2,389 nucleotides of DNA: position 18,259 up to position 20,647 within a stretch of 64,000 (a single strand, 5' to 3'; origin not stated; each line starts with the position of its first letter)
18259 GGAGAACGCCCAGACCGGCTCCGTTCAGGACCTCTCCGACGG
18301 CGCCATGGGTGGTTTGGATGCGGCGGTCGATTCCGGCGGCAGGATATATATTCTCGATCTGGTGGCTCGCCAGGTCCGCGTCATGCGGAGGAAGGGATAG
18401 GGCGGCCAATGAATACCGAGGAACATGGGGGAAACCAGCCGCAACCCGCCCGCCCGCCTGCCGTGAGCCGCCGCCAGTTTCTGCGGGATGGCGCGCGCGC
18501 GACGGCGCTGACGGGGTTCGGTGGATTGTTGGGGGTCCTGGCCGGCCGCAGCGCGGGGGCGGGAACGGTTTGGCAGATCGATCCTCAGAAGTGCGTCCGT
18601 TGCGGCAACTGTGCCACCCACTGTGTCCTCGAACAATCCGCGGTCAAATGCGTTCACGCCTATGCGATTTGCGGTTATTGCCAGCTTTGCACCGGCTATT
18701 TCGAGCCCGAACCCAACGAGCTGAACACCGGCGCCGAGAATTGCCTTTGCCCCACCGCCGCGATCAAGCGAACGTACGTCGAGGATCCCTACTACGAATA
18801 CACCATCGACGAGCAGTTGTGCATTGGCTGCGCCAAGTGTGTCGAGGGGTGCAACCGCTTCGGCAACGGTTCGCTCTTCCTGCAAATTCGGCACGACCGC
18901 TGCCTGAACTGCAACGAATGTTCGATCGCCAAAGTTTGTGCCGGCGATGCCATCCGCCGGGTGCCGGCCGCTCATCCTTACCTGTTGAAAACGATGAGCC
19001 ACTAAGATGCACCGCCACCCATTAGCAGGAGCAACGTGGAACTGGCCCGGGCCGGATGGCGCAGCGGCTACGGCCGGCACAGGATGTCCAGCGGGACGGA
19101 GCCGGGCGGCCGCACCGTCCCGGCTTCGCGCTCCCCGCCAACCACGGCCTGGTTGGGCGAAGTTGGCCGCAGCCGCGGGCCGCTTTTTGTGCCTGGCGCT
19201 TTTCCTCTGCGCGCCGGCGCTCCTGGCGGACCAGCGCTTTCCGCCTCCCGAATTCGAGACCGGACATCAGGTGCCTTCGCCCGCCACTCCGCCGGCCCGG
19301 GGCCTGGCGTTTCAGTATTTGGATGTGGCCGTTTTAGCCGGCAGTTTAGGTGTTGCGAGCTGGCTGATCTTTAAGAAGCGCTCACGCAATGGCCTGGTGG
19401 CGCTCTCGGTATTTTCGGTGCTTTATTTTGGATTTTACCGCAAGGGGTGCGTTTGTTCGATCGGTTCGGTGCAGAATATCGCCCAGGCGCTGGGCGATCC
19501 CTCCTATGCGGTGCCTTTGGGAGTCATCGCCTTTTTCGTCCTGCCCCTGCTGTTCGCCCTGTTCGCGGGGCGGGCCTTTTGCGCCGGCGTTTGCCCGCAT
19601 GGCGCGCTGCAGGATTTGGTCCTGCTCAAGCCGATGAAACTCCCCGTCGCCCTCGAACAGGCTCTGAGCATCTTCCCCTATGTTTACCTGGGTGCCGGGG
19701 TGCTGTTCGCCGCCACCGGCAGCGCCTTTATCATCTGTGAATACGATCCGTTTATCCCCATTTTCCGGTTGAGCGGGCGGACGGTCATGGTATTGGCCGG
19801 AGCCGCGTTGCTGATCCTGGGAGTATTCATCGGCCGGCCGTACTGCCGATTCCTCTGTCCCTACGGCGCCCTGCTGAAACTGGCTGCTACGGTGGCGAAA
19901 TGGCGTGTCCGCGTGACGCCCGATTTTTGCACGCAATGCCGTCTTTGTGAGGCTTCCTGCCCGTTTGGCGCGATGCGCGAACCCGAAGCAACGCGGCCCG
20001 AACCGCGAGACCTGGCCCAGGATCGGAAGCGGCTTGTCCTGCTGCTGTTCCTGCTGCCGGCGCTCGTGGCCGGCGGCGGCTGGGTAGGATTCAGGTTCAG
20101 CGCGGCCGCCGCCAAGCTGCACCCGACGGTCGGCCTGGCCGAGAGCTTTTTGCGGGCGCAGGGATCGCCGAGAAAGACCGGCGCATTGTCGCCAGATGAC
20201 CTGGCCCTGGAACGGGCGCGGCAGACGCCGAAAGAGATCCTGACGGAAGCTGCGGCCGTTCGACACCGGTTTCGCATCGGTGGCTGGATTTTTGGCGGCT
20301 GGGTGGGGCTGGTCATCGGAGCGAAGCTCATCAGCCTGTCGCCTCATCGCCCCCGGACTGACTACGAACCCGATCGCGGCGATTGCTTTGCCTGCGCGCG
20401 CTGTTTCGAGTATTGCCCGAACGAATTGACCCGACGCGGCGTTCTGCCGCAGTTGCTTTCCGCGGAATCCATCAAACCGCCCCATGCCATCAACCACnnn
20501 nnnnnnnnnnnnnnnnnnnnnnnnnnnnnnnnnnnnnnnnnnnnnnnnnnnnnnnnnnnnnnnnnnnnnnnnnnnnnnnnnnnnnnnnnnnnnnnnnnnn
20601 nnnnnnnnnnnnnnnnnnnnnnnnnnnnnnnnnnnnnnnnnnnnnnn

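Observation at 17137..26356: Seven-gene operon joining a cytoplasmic NAD(P)H flavin/Fe-S module to a NapGH-like transmembrane ferredoxin pair and two exported beta-propellers: candidate undescribed periplasm-directed redox system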

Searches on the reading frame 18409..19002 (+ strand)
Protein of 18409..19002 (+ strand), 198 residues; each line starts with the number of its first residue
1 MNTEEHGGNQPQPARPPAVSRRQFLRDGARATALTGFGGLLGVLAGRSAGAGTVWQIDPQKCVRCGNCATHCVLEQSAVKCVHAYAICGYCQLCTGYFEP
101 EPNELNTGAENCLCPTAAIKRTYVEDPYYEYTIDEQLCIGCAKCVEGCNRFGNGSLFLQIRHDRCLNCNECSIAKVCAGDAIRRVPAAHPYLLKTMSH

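Call 7: search_protein_families(library=pfam, proteins=[window:18409-19002:+], max_evalue=0.01)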
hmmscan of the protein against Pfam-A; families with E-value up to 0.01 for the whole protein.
window:18409-19002:+ (198 aa): 5 families
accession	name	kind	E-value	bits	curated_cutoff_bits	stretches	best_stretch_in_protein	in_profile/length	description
PF12837.12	Fer4_6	-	2e-07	31.1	25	2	56-72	3-19/24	4Fe-4S binding domain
PF12838.12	Fer4_7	-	3.7e-07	30.9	27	2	53-72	29-48/52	4Fe-4S dicluster domain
PF00037.32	Fer4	-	1.4e-06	28.3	21.1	1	56-72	2-18/24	4Fe-4S binding domain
PF12797.12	Fer4_2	-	0.00048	20.4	24.5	2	132-149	4-21/22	4Fe-4S binding domain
PF14697.11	Fer4_21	-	0.0036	17.8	35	0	132-177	2-51/59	4Fe-4S dicluster domain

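Call 8: search_protein_families(library=ncbifam, proteins=[window:18409-19002:+], max_evalue=0.01)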
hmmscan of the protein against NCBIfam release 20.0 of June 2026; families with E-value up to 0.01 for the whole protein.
window:18409-19002:+ (198 aa): 4 families
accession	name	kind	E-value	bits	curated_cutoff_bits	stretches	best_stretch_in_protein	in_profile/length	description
NF058577.1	FdxA_fam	equivalog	1e-06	28.8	65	2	53-73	29-49/52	4Fe-4S ferredoxin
TIGR02936.1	fdxN_nitrog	equivalog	0.0005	20.1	80.55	1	127-150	12-35/91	ferredoxin III, nif-specific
NF007382.0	PRK09898.1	equivalog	0.0054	16.3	213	1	113-182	134-198/208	ferredoxin-like protein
TIGR02066.1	dsrB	equivalog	0.0096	15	341.5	1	113-151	192-229/341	dissimilatory-type sulfite reductase subunit beta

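Call 31: list_cluster_members(proteins=[P0001, window:18409-19002:+, window:20484-22265:+, window:22276-24624:+, window:24725-26353:+, window:13691-15100:+])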
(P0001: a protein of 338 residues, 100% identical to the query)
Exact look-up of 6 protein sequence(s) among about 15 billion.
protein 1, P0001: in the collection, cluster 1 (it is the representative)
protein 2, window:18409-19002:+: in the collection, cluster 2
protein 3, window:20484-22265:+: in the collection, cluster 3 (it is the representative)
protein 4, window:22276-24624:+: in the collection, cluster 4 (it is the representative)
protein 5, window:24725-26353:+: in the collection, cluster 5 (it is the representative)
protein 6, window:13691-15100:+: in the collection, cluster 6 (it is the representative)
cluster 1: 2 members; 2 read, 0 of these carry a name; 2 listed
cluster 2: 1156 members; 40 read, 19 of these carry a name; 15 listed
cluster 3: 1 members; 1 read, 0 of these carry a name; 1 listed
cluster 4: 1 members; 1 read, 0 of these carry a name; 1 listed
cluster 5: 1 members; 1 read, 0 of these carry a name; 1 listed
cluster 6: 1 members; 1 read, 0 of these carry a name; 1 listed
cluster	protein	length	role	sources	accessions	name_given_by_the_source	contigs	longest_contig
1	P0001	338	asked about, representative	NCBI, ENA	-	-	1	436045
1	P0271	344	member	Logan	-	-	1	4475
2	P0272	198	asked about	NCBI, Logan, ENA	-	-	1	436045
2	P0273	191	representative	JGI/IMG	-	electron transport complex protein RnfB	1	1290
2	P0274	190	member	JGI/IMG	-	electron transport complex protein RnfB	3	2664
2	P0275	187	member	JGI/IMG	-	Na+-translocating ferredoxin:NAD+ oxidoreductase subunit B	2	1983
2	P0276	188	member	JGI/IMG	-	electron transport complex protein RnfB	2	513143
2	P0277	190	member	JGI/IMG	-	electron transport complex protein RnfB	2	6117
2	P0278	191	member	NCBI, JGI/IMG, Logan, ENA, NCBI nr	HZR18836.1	MAG TPA: ferredoxin [Verrucomicrobiae bacterium] | ferredoxin [Verrucomicrobiae bacterium]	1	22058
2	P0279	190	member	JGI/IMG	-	Na+-translocating ferredoxin:NAD+ oxidoreductase subunit B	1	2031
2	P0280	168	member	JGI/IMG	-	electron transport complex protein RnfB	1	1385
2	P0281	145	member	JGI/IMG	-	electron transport complex protein RnfB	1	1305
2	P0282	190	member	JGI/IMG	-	H+/Na+-translocating ferredoxin:NAD+ oxidoreductase subunit B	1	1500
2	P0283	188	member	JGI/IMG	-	electron transport complex protein RnfB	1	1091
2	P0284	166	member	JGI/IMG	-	electron transport complex protein RnfB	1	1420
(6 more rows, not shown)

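Call 71: search_solved_structures(query=window:18409-19002:+, max_evalue=1)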
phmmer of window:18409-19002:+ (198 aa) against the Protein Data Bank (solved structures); distinct sequences matched with E-value up to 1: 15.
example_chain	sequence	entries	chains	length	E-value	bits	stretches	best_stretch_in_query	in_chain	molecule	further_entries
9g03_E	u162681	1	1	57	0.00074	22.7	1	54-74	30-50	Ferredoxin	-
9mqx_E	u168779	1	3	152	0.0011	22.1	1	55-187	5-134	Fe-S-cluster-containing hydrogenase subunit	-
7vzg_B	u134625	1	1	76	0.0027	20.9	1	131-182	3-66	Photosystem P840 reaction center iron-sulfur protein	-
7bkb_A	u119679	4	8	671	0.0072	19.5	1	125-187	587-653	CoB--CoM heterodisulfide reductase iron-sulfur subunit A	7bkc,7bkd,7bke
6cin_A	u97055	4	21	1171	0.066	16.3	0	47-88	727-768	PYRUVATE-FERREDOXIN OXIDOREDUCTASE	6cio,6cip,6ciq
1gt8_A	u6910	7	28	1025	0.069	16.2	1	132-192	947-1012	DIHYDROPYRIMIDINE DEHYDROGENASE | Dihydropyrimidine dehydrogenase [NADP(+)]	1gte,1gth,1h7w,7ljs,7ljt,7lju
1h7x_A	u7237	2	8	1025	0.069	16.2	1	132-192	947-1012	DIHYDROPYRIMIDINE DEHYDROGENASE | Dihydropyrimidine dehydrogenase [NADP(+)]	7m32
7m31_A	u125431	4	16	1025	0.069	16.2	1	132-192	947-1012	Dihydropyrimidine dehydrogenase [NADP(+)]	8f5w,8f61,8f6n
2vpw_B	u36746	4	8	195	0.12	15.5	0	127-150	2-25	NRFC PROTEIN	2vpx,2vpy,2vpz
9sfi_U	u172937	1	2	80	0.24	14.5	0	56-74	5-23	4Fe-4S binding protein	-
1clf_A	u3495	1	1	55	0.35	14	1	52-74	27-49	FERREDOXIN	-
1x4l_A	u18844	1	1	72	0.38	13.8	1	138-184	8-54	Skeletal muscle LIM-protein 3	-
1dur_A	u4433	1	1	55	0.41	13.7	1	51-73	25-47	2[4FE-4S] FERREDOXIN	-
1xjc_A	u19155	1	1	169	0.75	12.9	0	3-41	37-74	MobB protein homolog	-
8a6t_A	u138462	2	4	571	0.86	12.7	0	57-131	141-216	Electron bifurcating hydrogenase subunit HydA1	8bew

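Call 85: search_protein_families(library=ncbifam, proteins=[window:18409-19002:+], max_evalue=10)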
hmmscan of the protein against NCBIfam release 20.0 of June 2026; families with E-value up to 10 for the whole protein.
window:18409-19002:+ (198 aa): 28 families (the best 25 are shown)
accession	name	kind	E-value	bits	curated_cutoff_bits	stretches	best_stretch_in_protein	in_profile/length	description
NF058577.1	FdxA_fam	equivalog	1e-06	28.8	65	3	53-73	29-49/52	4Fe-4S ferredoxin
TIGR02936.1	fdxN_nitrog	equivalog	0.0005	20.1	80.55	2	127-150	12-35/91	ferredoxin III, nif-specific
NF007382.0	PRK09898.1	equivalog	0.0054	16.3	213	2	113-182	134-198/208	ferredoxin-like protein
TIGR02066.1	dsrB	equivalog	0.0096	15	341.5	2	113-151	192-229/341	dissimilatory-type sulfite reductase subunit beta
TIGR02700.1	flavo_MJ0208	hypoth_equivalog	0.012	14.9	251.35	2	130-183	142-195/234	dihydromethanopterin reductase (acceptor)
TIGR03287.1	methan_mark_16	hypoth_equivalog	0.022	13.2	363.95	2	159-184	298-323/391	methanogenesis marker 16 metalloprotein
NF003475.0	PRK05113.1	equivalog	0.023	14.5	203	1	132-186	109-164/190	electron transport complex subunit RsxB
NF045874.1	Vhu_polyferre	exception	0.037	12.8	600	2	130-149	190-209/381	F420-non-reducing hydrogenase associated-polyferredoxin VhuB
NF007012.0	PRK09476.1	equivalog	0.043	13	269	1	56-86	180-210/254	ferredoxin-type protein NapG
NF005746.0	PRK07570.1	subfamily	0.07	12.4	243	1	123-158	144-178/250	succinate dehydrogenase/fumarate reductase iron-sulfur subunit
NF045490.1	FdxA_Protbact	equivalog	0.071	13.4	135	2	137-183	8-56/104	ferredoxin FdxA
NF005415.0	PRK06991.1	equivalog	0.21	11.2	281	1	125-188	74-138/284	electron transport complex subunit RsxB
TIGR04003.1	rSAM_BssD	equivalog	0.29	10.2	496.45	1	49-79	73-103/314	[benzylsuccinate synthase]-activating enzyme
TIGR03336.1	IOR_alpha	equivalog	0.3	9.4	650.9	1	124-182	538-595/595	indolepyruvate ferredoxin oxidoreductase subunit alpha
NF005504.0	PRK07118.1-3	equivalog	0.59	9.4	437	1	137-185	220-268/293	Fe-S cluster domain-containing protein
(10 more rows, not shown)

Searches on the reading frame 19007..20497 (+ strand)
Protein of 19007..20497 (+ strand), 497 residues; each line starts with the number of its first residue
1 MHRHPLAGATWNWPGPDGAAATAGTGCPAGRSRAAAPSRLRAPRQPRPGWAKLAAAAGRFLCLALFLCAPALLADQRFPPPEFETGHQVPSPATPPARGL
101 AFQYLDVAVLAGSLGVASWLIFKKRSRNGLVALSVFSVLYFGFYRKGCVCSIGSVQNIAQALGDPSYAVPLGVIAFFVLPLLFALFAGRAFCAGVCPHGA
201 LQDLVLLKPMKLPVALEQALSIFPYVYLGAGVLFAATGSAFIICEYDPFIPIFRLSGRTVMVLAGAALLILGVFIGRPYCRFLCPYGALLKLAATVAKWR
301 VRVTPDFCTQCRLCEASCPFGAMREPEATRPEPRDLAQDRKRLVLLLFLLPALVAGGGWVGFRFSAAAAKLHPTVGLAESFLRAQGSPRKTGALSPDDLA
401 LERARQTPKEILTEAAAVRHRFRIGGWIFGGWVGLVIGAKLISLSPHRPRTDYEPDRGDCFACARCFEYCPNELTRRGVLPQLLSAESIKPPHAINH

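Call 7: search_protein_families(library=pfam, proteins=[window:19007-20497:+], max_evalue=0.01)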
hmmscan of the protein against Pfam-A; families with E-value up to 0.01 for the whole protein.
window:19007-20497:+ (497 aa): 12 families
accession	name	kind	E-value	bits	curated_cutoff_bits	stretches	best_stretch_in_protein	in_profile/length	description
PF12801.12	Fer4_5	-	1.9e-16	60.2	22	2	171-205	3-37/48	4Fe-4S binding domain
PF00037.32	Fer4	-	1.2e-09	38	21.1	1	302-323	2-23/24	4Fe-4S binding domain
PF12838.12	Fer4_7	-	1.2e-08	35.7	27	1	279-322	7-52/52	4Fe-4S dicluster domain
PF13187.11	Fer4_9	-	4.2e-07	30.3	27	1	308-330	2-24/52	4Fe-4S dicluster domain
PF13484.11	Fer4_16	-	1.1e-06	29.8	30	1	308-334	2-27/66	4Fe-4S double cluster binding domain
PF14697.11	Fer4_21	-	1.1e-05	25.9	35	0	280-321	14-55/59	4Fe-4S dicluster domain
PF12837.12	Fer4_6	-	5.6e-05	23.3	25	1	301-322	2-23/24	4Fe-4S binding domain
PF13237.11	Fer4_10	-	7.3e-05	23.1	25.5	1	300-319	34-53/53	4Fe-4S dicluster domain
PF13183.11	Fer4_8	-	0.00064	20.6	27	1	307-337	4-35/68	4Fe-4S dicluster domain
PF12797.12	Fer4_2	-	0.0016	18.7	24.5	1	299-320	1-22/22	4Fe-4S binding domain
PF12798.12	Fer4_3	-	0.0028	18.8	27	0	308-322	1-15/15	4Fe-4S binding domain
PF25160.1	LdpA_Fe-S-bd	-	0.0039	17.4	27.6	0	459-474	27-42/49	LdpA Fe-S cluster-binding domain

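Call 8: search_protein_families(library=ncbifam, proteins=[window:19007-20497:+], max_evalue=0.01)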
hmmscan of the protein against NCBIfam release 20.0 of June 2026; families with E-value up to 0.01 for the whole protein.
window:19007-20497:+ (497 aa): 20 families
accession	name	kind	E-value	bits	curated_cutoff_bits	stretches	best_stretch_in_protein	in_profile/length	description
TIGR02163.1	napH_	subfamily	1e-15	58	213.05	1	174-320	64-215/255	NapH/MauN family ferredoxin-type protein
NF046105.1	TransRegNosR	equivalog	7.8e-13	47.6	1000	1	133-324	438-645/680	transcriptional regulator NosR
NF007013.0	PRK09477.1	equivalog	1.8e-12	47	234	1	176-319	89-237/286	quinol dehydrogenase ferredoxin subunit NapH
TIGR01971.1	NuoI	subfamily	9.4e-05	22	113.05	0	302-325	77-100/121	NADH-quinone oxidoreductase, chain I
TIGR02179.1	PorD_KorD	subfamily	0.00024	21.2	60.05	0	280-323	33-72/78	2-oxoacid:acceptor oxidoreductase, delta subunit, pyruvate/2-ketoisovalerate family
NF038196.1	ferrodoxin_EFR1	subfamily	0.00027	21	75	0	298-324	177-202/242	EFR1 family ferrodoxin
NF040864.1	HgcB_ferredoxin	equivalog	0.00046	20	99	0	279-324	21-62/93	mercury methylation ferredoxin HgcB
NF043039.1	HgcAB_like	equivalog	0.00063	19.4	285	0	216-323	242-349/350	HgcAB-like fusion protein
TIGR02951.1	DMSO_dmsB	equivalog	0.00092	19.3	214.1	1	277-324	69-113/161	DMSO/selenate family reductase complex B subunit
NF058577.1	FdxA_fam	equivalog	0.0014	18.8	65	0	300-322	30-52/52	4Fe-4S ferredoxin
NF040684.1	PorD_Arch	equivalog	0.0014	18.7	120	0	279-324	39-80/85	pyruvate synthase subunit PorD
TIGR02512.1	FeFe_hydrog_A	subfamily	0.0021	17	405.95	0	300-345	44-89/375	[FeFe] hydrogenase, group A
TIGR04105.1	FeFe_hydrog_B1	subfamily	0.0022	16.7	450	1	280-325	166-207/462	monomeric [FeFe] hydrogenase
NF042909.1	FMH_DH_FwdF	exception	0.0039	16.4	375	0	297-323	46-72/336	tungsten-dependent formylmethanofuran dehydrogenase subunit FwdF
NF045766.1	PhenlGlyoxDHPadI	equivalog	0.0041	15.9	700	1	274-324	57-104/443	NADH-dependent phenylglyoxylate dehydrogenase subunit beta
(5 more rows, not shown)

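Call 72: search_solved_structures(query=window:19007-20497:+, max_evalue=1)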
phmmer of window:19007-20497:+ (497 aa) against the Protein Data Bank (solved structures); distinct sequences matched with E-value up to 1: 15.
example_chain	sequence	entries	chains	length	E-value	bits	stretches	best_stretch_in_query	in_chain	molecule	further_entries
5t5i_G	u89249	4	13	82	0.0031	19.6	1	302-329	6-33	Tungsten formylmethanofuran dehydrogenase subunit fwdG | Tungsten formylmethanofuran dehydrogenase, subunit G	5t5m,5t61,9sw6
7z0s_B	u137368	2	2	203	0.035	16.1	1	280-330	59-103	Formate hydrogenlyase subunit 2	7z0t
8rvv_A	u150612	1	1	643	0.096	14.7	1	276-325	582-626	H(2):CoB-CoM heterodisulfide,ferredoxin reductase subunit A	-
8rvu_a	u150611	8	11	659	0.1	14.6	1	276-325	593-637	H(2):CoB-CoM heterodisulfide,ferredoxin reductase subunit A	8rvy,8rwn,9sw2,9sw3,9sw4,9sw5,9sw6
1bc6_A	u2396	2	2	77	0.22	13.5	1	302-331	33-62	7-FE FERREDOXIN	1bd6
8jw0_c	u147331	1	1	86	0.23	13.4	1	268-321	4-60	Photosystem I PsaC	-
8c0z_C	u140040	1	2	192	0.26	13.3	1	278-339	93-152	Iron-sulfur cluster-binding protein potential subunit of aldehyde oxidoreductase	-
6x6u_B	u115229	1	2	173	0.27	13.2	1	301-330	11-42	Oxidoreductase, Fe-S subunit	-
8rja_F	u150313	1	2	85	0.29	13.1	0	291-324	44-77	NAD(P)H-quinone oxidoreductase subunit I, chloroplastic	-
6x1o_B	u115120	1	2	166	0.3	13.1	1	301-330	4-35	Oxidoreductase, Fe-S subunit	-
1jnr_B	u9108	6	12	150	0.55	12.2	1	276-323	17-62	adenylylsulfate reductase | adenylylsulfate reductase, subunit B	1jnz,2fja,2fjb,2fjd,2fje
7bkb_L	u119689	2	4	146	0.7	11.9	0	291-324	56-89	Formylmethanofuran dehydrogenase, subunit G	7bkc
9rkm_A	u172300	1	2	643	0.85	11.6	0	275-362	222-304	[FeFe]-hydrogenase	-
1bqx_A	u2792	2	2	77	0.9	11.5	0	302-331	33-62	PROTEIN (FERREDOXIN) | FERREDOXIN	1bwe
30jk_A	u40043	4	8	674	0.92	11.5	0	275-362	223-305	[FeFe]-hydrogenase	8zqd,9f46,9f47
